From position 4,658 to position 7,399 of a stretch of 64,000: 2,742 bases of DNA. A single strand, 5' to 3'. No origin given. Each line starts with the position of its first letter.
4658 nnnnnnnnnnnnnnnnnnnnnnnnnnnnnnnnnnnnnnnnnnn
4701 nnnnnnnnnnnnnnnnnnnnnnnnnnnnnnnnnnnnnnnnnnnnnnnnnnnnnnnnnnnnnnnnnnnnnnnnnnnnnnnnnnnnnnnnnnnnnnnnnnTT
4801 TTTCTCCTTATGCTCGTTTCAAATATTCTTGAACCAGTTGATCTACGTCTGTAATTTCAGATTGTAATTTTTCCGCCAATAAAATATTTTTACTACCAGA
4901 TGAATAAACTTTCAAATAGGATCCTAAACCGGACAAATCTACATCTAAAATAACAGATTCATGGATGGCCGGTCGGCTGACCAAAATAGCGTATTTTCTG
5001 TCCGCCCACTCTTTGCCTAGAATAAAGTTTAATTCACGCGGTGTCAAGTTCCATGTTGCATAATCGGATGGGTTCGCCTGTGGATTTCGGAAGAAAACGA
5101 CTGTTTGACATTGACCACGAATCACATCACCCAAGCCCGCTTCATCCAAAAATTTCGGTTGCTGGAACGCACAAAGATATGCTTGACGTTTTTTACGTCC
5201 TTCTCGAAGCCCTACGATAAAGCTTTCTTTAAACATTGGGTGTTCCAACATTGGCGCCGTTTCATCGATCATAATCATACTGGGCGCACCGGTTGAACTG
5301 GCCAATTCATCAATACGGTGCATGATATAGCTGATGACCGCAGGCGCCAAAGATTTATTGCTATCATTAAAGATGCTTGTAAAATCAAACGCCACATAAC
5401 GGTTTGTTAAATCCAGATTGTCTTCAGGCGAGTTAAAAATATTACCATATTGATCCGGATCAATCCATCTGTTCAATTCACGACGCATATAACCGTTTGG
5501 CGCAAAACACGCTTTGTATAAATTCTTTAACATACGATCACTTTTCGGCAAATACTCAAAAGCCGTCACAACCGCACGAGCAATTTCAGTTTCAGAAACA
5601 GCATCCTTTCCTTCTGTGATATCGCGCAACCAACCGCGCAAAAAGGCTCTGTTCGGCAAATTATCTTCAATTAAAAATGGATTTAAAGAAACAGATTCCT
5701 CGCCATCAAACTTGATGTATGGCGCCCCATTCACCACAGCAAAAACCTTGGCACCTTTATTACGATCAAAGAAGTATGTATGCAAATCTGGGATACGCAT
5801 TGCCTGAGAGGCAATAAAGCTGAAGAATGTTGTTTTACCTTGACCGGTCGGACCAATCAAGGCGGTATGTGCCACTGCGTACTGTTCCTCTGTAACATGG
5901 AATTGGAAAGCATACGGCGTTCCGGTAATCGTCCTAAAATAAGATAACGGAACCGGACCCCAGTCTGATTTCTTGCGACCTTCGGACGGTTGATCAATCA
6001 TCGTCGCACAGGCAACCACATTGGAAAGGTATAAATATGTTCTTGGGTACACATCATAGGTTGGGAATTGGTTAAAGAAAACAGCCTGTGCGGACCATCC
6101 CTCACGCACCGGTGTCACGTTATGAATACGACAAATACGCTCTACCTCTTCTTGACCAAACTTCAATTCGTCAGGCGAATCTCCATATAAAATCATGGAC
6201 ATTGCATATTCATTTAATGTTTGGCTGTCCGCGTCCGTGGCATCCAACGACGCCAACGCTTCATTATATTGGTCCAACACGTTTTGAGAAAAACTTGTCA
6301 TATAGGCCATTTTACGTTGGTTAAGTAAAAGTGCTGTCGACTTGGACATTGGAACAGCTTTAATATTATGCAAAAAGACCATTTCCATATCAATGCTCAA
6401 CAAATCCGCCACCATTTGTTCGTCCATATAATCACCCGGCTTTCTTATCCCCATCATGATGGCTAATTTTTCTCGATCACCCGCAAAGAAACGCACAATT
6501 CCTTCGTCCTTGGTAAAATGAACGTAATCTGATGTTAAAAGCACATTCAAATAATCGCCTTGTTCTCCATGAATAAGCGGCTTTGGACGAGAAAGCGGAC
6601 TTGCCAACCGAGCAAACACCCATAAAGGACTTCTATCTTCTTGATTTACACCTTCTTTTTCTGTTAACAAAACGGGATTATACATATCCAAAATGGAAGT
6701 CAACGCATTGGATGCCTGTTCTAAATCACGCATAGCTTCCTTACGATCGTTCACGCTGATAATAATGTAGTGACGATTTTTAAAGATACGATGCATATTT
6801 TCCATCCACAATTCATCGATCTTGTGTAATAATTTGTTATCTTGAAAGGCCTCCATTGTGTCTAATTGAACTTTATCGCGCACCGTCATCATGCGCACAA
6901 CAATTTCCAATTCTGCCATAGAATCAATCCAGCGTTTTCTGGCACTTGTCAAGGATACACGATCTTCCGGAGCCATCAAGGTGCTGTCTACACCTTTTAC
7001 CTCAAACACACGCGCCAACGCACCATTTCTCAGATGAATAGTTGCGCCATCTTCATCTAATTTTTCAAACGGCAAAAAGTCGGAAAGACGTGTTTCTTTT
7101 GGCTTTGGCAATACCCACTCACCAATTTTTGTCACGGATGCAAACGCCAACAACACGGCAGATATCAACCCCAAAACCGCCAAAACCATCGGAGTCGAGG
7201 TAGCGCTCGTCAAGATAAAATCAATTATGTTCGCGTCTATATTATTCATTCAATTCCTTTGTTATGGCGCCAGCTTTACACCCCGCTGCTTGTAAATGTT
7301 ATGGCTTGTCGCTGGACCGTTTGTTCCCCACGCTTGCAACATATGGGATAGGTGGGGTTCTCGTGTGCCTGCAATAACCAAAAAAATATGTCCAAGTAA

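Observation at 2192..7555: virB3-virB4 followed 9 nt later by an 868-aa cysteine-rich prepilin-like gene: a three-gene module mixing T4SS and type IV pilin parts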

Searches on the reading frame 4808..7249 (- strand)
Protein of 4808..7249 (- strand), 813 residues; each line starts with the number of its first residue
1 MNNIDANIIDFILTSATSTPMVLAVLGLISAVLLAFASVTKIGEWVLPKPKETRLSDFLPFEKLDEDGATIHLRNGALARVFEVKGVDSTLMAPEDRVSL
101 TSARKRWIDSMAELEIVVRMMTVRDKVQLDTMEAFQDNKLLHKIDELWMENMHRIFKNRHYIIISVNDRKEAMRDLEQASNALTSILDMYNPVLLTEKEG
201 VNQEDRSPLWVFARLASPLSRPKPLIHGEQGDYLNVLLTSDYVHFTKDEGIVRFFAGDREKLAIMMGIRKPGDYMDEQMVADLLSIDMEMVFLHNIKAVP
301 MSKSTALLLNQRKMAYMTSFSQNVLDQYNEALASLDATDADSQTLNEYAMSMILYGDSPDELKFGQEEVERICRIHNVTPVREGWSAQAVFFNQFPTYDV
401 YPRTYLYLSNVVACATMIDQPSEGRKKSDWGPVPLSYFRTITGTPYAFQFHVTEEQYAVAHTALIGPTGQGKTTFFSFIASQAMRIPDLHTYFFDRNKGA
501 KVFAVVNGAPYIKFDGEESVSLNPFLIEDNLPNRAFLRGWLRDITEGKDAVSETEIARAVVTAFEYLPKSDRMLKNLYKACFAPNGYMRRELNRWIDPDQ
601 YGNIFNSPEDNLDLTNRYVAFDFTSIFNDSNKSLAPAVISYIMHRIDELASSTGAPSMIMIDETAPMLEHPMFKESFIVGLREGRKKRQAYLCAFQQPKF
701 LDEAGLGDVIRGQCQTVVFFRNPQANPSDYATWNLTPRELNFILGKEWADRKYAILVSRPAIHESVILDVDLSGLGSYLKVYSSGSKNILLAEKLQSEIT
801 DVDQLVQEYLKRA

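Call 3: search_protein_families(library=pfam, proteins=[window:4808-7249:-], max_evalue=0.1)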
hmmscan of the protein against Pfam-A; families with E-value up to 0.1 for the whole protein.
window:4808-7249:- (813 aa): 7 families
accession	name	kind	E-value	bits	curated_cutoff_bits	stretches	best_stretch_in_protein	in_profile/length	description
PF03135.19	CagE_TrbE_VirB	-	1.7e-09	38.4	21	1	230-397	36-197/204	CagE, TrbE, VirB family, component of type IV transporter system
PF19044.6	P-loop_TraG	-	0.00061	19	25.8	0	462-530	32-99/413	TraG P-loop domain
PF01580.24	FtsK_SpoIIIE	-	0.0085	16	24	1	427-484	12-65/221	FtsK/SpoIIIE family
PF00005.33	ABC_tran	-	0.039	15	25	0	460-483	12-35/137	ABC transporter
PF25199.1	nSTAND_NTPase5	-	0.05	13.9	34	0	455-498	37-80/145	Novel STAND NTPase 5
PF01935.23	DUF87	-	0.083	13.4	23.2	0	460-496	24-60/220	Helicase HerA, central domain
PF00910.28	RNA_helicase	-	0.084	13.8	21.5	0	464-515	3-56/105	RNA helicase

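Call 4: search_protein_families(library=ncbifam, proteins=[window:4808-7249:-], max_evalue=0.1)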
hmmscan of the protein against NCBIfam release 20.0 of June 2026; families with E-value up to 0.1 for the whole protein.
window:4808-7249:- (813 aa): 11 families
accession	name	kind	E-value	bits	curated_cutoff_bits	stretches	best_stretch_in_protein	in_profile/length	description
TIGR00929.1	VirB4_CagE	subfamily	1.1e-105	354.6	643.1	2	171-811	154-790/792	VirB4 family type IV secretion/conjugal transfer ATPase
NF010473.0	PRK13898.1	equivalog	1.5e-54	185.3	1050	2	164-801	161-785/801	type IV secretion system ATPase VirB4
NF010427.0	PRK13853.1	equivalog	1.2e-43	149.1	957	1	274-801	247-771/789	type IV secretion system protein VirB4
NF010447.0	PRK13873.1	equivalog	6.4e-31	107.1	1020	1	330-753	314-738/815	conjugal transfer protein TrbE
NF010466.0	PRK13891.1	subfamily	4.3e-22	77.8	1322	1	440-730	473-762/852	conjugal transfer protein TrbE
NF010404.0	PRK13830.1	subfamily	6.1e-21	73.9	810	1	442-725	443-722/818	conjugal transfer protein TrbE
TIGR02746.1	TraC-F-type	equivalog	5.5e-09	34.5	567.05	1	463-696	434-683/800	type IV secretion system protein TraC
NF045975.1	VirB4_plasma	equivalog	1e-06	26.8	590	1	600-663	698-767/894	Mbov_0397 family ICE element conjugal transfer ATPase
NF045971.1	conju_CD1110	equivalog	2.4e-06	26.1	325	1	149-348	104-312/752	VirB4-like conjugal transfer ATPase, CD1110 family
NF042943.1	HerA_antiphage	equivalog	0.0079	14.8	800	1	455-497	152-194/566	anti-phage-associated helicase HerA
NF041017.1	DNA_import_CedB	equivalog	0.048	12.3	700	0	459-497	275-313/590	DNA import protein CedB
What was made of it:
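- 4808..7249 (-): virB4 (813 aa), T4SS ATPase. PF03135 E 1.7e-9 (calls 3, 4).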

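Call 16: find_homologous_proteins(query=window:4808-7249:-, max_evalue=1e-30)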
Query window:4808-7249:- (813 aa): 624 proteins with E <= 1e-30 among 8000 candidates; the best 120 are listed.
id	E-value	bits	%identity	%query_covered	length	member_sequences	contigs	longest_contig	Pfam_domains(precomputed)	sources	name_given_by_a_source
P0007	0.0e+0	1814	96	100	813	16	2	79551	PF27097.1,PF03135.20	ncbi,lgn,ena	-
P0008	0.0e+0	1724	91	100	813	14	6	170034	PF27097.1,PF03135.20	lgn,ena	-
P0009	0.0e+0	1707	89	100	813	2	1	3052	PF19044.7,PF27097.1,PF03135.20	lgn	-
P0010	0.0e+0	1693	89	100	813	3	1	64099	PF27097.1,PF03135.20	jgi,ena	-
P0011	0.0e+0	1681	88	100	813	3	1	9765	PF27097.1,PF03135.20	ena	-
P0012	0.0e+0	1677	88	100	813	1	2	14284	PF27097.1,PF03135.20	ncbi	-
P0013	0.0e+0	1597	84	100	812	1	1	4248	PF27097.1,PF03135.20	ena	-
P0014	0.0e+0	1499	78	100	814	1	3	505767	PF27097.1,PF03135.20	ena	-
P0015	0.0e+0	1493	78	100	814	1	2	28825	PF03135.20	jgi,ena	-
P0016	0.0e+0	1490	78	100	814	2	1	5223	PF03135.20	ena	-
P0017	0.0e+0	1490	78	100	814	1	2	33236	PF03135.20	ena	-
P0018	0.0e+0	1490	78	100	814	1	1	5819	PF03135.20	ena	-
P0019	0.0e+0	1488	78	100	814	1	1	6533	PF03135.20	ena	-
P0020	0.0e+0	1446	75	100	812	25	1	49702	PF03135.20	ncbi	ncbi:MAG: hypothetical protein ACI4OR_01305 [Alphaproteobacteria bacterium]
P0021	0.0e+0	1438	74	100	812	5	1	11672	PF03135.20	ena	-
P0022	0.0e+0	1419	73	100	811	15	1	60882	PF03135.20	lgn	-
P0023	0.0e+0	1416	73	100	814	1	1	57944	PF27097.1,PF03135.20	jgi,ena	-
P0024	0.0e+0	1414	73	100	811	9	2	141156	PF19044.7,PF03135.20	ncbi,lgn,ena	-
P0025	0.0e+0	1412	73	100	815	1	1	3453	PF03135.20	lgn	-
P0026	0.0e+0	1406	72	100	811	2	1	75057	PF03135.20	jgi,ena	-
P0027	0.0e+0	1403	78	94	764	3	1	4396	PF03135.20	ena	-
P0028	0.0e+0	1401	73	100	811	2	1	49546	PF03135.20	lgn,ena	-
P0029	0.0e+0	1388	72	100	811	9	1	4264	PF03135.20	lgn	-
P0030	0.0e+0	1383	72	100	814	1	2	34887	PF27097.1,PF03135.20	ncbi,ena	-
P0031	0.0e+0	1382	72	100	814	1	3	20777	PF27097.1,PF03135.20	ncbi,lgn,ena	-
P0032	0.0e+0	1376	72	100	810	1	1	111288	PF03135.20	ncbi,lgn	-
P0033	0.0e+0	1375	71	100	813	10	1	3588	PF27097.1,PF03135.20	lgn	-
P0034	0.0e+0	1375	72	100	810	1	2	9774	PF03135.20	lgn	-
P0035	0.0e+0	1375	72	100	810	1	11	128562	PF03135.20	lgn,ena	-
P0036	0.0e+0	1374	72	100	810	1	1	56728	PF03135.20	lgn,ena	-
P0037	0.0e+0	1374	72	100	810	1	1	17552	PF03135.20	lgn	-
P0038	0.0e+0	1374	72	100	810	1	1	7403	PF03135.20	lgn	-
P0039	0.0e+0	1374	72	100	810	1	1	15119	PF03135.20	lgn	-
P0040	0.0e+0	1374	72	100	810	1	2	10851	PF03135.20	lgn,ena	-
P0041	0.0e+0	1374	72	100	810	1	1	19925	PF03135.20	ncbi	-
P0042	0.0e+0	1373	72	100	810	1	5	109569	PF03135.20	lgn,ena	-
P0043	0.0e+0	1373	72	100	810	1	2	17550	PF03135.20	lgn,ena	-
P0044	0.0e+0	1373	72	100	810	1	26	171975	PF03135.20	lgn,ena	-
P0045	0.0e+0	1373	72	100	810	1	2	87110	PF03135.20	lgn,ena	-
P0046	0.0e+0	1372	72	100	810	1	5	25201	PF03135.20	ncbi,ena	-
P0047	0.0e+0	1372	72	100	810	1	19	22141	PF03135.20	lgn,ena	-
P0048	0.0e+0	1372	72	100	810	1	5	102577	PF03135.20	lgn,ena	-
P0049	0.0e+0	1371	71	100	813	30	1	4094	PF03135.20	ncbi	-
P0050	0.0e+0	1370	72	100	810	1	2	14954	PF03135.20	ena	-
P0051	0.0e+0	1369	71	100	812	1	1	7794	PF27097.1,PF03135.20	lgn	-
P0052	0.0e+0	1368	71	100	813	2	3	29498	PF03135.20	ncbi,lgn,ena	-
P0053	0.0e+0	1368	71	100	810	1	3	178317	PF03135.20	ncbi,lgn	-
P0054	0.0e+0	1367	71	100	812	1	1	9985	PF27097.1,PF03135.20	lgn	-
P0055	0.0e+0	1366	71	100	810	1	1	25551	PF03135.20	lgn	-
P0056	0.0e+0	1366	72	100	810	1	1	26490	PF03135.20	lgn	-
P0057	0.0e+0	1366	71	100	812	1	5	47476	PF27097.1,PF03135.20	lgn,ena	-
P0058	0.0e+0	1365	71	100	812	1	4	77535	PF27097.1,PF03135.20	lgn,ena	-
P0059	0.0e+0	1365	71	100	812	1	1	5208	PF27097.1,PF03135.20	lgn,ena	-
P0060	0.0e+0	1365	71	100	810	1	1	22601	PF03135.20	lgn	-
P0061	0.0e+0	1364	71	100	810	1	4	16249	PF03135.20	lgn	-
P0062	0.0e+0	1364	71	100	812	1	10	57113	PF27097.1,PF03135.20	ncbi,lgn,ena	-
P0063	0.0e+0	1364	71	100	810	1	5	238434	PF03135.20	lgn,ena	-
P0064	0.0e+0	1364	71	100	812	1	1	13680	PF27097.1,PF03135.20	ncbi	-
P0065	0.0e+0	1363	71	100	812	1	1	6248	PF27097.1,PF03135.20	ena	-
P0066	0.0e+0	1363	70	100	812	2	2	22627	PF03135.20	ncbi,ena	-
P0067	0.0e+0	1361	71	100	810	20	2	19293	PF03135.20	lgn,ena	-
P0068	0.0e+0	1360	71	100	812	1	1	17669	PF27097.1,PF03135.20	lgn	-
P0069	0.0e+0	1358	70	100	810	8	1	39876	PF03135.20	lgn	-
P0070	0.0e+0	1358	70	100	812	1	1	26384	PF03135.20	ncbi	-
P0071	0.0e+0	1356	70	100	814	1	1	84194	PF27097.1,PF03135.20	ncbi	-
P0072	0.0e+0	1356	71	100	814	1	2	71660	PF27097.1,PF03135.20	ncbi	-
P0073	0.0e+0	1355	71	100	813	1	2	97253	PF03135.20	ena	-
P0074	0.0e+0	1354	70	100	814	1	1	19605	PF27097.1,PF03135.20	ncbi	-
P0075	0.0e+0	1353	71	100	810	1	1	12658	PF03135.20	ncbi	-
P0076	0.0e+0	1353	70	100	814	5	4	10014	PF27097.1,PF03135.20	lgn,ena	-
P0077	0.0e+0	1352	71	100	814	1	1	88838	PF27097.1,PF03135.20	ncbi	-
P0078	0.0e+0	1351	71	100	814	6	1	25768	PF27097.1,PF03135.20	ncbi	-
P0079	0.0e+0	1351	70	100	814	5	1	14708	PF27097.1,PF03135.20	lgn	-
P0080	0.0e+0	1347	70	100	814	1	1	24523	PF27097.1,PF03135.20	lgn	-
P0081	0.0e+0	1346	70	100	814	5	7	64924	PF27097.1,PF03135.20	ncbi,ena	-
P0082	0.0e+0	1346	71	100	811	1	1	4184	PF03135.20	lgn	-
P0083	0.0e+0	1345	71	100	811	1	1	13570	PF03135.20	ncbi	ncbi:MAG: hypothetical protein ACI4QM_01125 [Alphaproteobacteria bacterium]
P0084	0.0e+0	1343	70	100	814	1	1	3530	PF27097.1,PF03135.20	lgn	-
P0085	0.0e+0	1342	70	100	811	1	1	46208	PF19044.7,PF03135.20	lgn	-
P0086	0.0e+0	1339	69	100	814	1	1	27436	PF27097.1,PF03135.20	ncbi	-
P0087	0.0e+0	1337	70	100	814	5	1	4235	PF27097.1,PF03135.20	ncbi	-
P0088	0.0e+0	1337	70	100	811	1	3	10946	PF03135.20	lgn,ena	-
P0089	0.0e+0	1336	70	100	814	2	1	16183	PF27097.1,PF03135.20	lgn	-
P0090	0.0e+0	1335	69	100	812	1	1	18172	PF03135.20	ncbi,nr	ncbi:MAG: hypothetical protein PHX68_04080 [Alphaproteobacteria bacterium]|nr:hypothetical protein [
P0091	0.0e+0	1332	69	100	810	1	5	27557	PF27097.1,PF03135.20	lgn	-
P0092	0.0e+0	1332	70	100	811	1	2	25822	PF03135.20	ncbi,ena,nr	ncbi:MAG: hypothetical protein IKY98_02460 [Alphaproteobacteria bacterium]|nr:hypothetical protein [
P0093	0.0e+0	1332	70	100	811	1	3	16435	PF27097.1,PF03135.20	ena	-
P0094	0.0e+0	1331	69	100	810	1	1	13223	PF27097.1,PF03135.20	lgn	-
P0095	0.0e+0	1331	70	100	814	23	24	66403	PF27097.1,PF03135.20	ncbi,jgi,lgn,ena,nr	ncbi:MAG: hypothetical protein IJO11_07700 [Alphaproteobacteria bacterium]|nr:hypothetical protein [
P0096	0.0e+0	1331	69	100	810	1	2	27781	PF27097.1,PF03135.20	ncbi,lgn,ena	-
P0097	0.0e+0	1331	69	100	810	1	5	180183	PF27097.1,PF03135.20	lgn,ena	-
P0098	0.0e+0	1331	69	100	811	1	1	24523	PF03135.20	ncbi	-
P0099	0.0e+0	1331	70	100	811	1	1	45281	PF03135.20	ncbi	-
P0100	0.0e+0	1331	69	100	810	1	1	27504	PF27097.1,PF03135.20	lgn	-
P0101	0.0e+0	1331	69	100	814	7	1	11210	PF27097.1,PF03135.20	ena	-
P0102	0.0e+0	1331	69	100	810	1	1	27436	PF27097.1,PF03135.20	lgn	-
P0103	0.0e+0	1330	70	100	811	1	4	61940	PF03135.20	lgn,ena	-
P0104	0.0e+0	1330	69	100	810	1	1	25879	PF27097.1,PF03135.20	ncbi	-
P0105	0.0e+0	1330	69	100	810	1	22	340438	PF27097.1,PF03135.20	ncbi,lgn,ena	-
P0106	0.0e+0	1329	69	100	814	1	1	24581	PF27097.1,PF03135.20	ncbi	-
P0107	0.0e+0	1328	69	100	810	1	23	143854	PF27097.1,PF03135.20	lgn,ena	-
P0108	0.0e+0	1328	69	100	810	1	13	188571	PF27097.1,PF03135.20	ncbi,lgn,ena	-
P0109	0.0e+0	1328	69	100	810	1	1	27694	PF27097.1,PF03135.20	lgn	-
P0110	0.0e+0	1328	69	100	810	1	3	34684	PF27097.1,PF03135.20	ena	-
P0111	0.0e+0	1328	69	100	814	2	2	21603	PF27097.1,PF03135.20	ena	-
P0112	0.0e+0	1327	69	100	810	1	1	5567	PF27097.1,PF03135.20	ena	-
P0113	0.0e+0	1327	69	100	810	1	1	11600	PF27097.1,PF03135.20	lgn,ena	-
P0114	0.0e+0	1326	69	100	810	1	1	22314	PF27097.1,PF03135.20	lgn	-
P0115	0.0e+0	1326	69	100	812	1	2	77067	PF03135.20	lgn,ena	-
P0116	0.0e+0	1325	69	100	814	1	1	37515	PF27097.1,PF03135.20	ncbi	-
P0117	0.0e+0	1325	68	100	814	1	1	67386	PF03135.20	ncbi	-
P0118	0.0e+0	1324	69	100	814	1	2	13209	PF03135.20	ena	-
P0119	0.0e+0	1324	69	100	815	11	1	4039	PF27097.1,PF03135.20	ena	-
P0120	0.0e+0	1324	70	97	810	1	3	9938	PF27097.1,PF03135.20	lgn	-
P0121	0.0e+0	1323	69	100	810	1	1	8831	PF27097.1,PF03135.20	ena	-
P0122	0.0e+0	1323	69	100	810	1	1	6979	PF27097.1,PF03135.20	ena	-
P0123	0.0e+0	1322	69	100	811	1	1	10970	PF27097.1,PF03135.20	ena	-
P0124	0.0e+0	1322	70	97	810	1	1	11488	PF27097.1,PF03135.20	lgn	-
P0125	0.0e+0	1322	68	100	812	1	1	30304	PF03135.20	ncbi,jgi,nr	ncbi:MAG: hypothetical protein LBU87_05975 [Lactobacillales bacterium]|jgi:type IV secretion system 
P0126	0.0e+0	1322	68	100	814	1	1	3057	PF27097.1,PF03135.20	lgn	-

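Call 18: find_related_loci(query=A1, collection=genome_contigs, flank=10000)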
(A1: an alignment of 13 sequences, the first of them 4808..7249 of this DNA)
Query A1 (813 aa) in genome_contigs; peptide patterns used: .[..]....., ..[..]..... (x = any residue, [..] = any of these).
199 stretches matched a pattern; 120 encode a relative of the query (tblastn E <= 1e-3); the best 80 are kept; 80 distinct loci.
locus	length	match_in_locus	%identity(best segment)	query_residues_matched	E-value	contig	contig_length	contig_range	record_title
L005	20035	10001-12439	94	1-813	0e+0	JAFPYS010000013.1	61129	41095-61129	MAG: Alphaproteobacteria bacterium isolate RGIG1596 Goat_Abomasum.Co__c1799762, whole genome shotgun sequence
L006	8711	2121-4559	90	1-813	0e+0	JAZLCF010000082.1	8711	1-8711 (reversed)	MAG: Alphaproteobacteria bacterium isolate T1900045051_TC20190044.MAGScoT_cleanbin_000038 SGB_4529_k141_5065992, whole g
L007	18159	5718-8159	78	1-813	0e+0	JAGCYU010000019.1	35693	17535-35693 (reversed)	MAG: Alphaproteobacteria bacterium isolate RGIG10246 Yak_Rumen-5__c1554539, whole genome shotgun sequence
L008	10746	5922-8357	75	1-813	0e+0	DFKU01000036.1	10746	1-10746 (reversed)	MAG TPA_asm: Alphaproteobacteria bacterium UBA3637 UBA3637_contig_52601, whole genome shotgun sequence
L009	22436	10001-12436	75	1-813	0e+0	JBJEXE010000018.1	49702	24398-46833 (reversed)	MAG: Alphaproteobacteria bacterium isolate LOHA11_bin.025 NODE_159_length_49702_cov_6.594678, whole genome shotgun seque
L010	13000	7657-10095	88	1-813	0e+0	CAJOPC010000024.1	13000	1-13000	uncultured Alphaproteobacteria bacterium isolate Rumen_Coassembly_mag_2400 genome assembly, contig: k87_10686464, whole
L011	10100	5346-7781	75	1-813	0e+0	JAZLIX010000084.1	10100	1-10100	MAG: Alphaproteobacteria bacterium isolate T1900044969_TA20190031.MAGScoT_cleanbin_000037 SGB_4026_k141_2124267, whole g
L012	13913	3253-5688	74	1-813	0e+0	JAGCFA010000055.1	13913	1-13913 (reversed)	MAG: Alphaproteobacteria bacterium isolate RGIG9732 Yak_Omasum-3__c853693, whole genome shotgun sequence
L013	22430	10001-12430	73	3-813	0e+0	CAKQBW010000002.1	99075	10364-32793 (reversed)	MAG: uncultured Alphaproteobacteria bacterium isolate REFINED_METABAT215_TOP10_CONTIGS_1500_ASSEMBLY_K77_MERGED__Hadza_M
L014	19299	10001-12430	73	3-813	0e+0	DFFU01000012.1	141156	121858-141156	MAG TPA_asm: Alphaproteobacteria bacterium UBA3768 UBA3768_contig_24104, whole genome shotgun sequence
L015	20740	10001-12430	72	3-813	0e+0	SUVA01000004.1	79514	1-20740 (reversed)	MAG: Alphaproteobacteria bacterium isolate SIG60 NODE_7667_length_79514_cov_3.851575, whole genome shotgun sequence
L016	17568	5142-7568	72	4-813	0e+0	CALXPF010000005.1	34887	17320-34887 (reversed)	MAG: uncultured Alphaproteobacteria bacterium isolate BRZ_FB__bin41 genome assembly, contig: BRZ_FB__NODE_1547_length_34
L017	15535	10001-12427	72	4-813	0e+0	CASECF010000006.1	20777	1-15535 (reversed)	uncultured Alphaproteobacteria bacterium isolate CO.O65.metabat-bins.242 genome assembly, contig: CO.O65.metabat-bins.24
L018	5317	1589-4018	72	3-813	0e+0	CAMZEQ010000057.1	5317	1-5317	MAG TPA_asm: uncultured Alphaproteobacteria bacterium isolate SRR10912534_bin.114_metaWRAP_v1.3_MAG genome assembly, con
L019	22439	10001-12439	71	1-813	0e+0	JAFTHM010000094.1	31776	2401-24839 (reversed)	MAG: Alphaproteobacteria bacterium isolate RGIG3823 Roe_deer_Cecum-1__c469836, whole genome shotgun sequence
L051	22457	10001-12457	64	5-813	0e+0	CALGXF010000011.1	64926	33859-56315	MAG TPA_asm: uncultured Alphaproteobacteria bacterium isolate ERR1995250_bin.62_CONCOCT_v1.1_MAG genome assembly, contig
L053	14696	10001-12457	64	5-813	0e+0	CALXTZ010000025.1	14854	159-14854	MAG: uncultured Alphaproteobacteria bacterium isolate BRZ_AF__bin11 genome assembly, contig: BRZ_AF__NODE_6236_length_14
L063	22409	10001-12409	56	7-813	0e+0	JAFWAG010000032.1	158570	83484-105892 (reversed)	MAG: Alphaproteobacteria bacterium isolate RGIG5556 Sheep_Colon.Co__c1600502, whole genome shotgun sequence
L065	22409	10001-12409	56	7-813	0e+0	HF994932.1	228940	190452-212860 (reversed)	Acetobacter sp. CAG:977 genomic scaffold, scf61, whole genome shotgun sequence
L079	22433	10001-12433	58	7-813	0e+0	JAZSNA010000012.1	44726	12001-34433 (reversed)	MAG: Alphaproteobacteria bacterium isolate T1900044552_TS20190018.MAGScoT_cleanbin_000020 SGB_252_k141_1778808, whole ge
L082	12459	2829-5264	76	1-813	0e+0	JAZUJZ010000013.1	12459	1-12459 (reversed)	MAG: Alphaproteobacteria bacterium isolate T1900045249_TH20190019.MAGScoT_cleanbin_000104 SGB_5738_k141_115802, whole ge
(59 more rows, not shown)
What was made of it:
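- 4808..7249 (-): Identity across ~80 species is 54-96% (calls 16, 18).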

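Call 62: search_protein_families(library=pfam, proteins=[L065:6538-8940:-, L065:5633-6349:-, L065:4057-5643:-, L065:2662-4038:-, L065:1062-2693:-, L065:9231-9557:+], max_evalue=0.05)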
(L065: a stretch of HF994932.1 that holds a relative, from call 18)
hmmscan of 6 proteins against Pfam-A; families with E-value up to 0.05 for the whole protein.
L065:6538-8940:- (800 aa): 1 family
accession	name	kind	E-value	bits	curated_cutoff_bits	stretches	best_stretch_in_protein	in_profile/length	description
PF24114.1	DUF7388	-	0.011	15.7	27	1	347-394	94-141/251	Family of unknown function (DUF7388)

L065:5633-6349:- (238 aa): 1 family
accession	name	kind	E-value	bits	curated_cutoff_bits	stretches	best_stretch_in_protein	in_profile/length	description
PF10671.14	TcpQ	-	6.4e-16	58.6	27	1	154-231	2-79/80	Toxin co-regulated pilus biosynthesis protein Q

L065:4057-5643:- (528 aa): 2 families
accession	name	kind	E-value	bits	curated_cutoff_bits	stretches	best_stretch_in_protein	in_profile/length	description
PF00263.26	Secretin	-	8.6e-12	45.4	27.5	1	351-490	1-133/169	Bacterial type II and III secretion system protein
PF07655.18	Secretin_N_2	-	0.0016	19.4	23.4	1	198-237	39-79/91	Secretin N-terminal domain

L065:2662-4038:- (458 aa): 1 family
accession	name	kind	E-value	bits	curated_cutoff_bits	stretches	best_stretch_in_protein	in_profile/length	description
PF06864.17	PAP_PilO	-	2.3e-22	79.9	26.7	1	48-454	5-418/419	Pilin accessory protein (PilO)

L065:1062-2693:- (543 aa): 0 families

L065:9231-9557:+ (108 aa): 2 families
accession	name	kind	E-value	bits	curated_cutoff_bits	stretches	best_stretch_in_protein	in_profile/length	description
PF04956.18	TrbC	-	8.5e-06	26.3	27.9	1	4-87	13-98/98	TrbC/VIRB2 pilin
PF06781.17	CrgA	-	0.036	14.7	24.8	0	64-90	32-58/89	Cell division protein CrgA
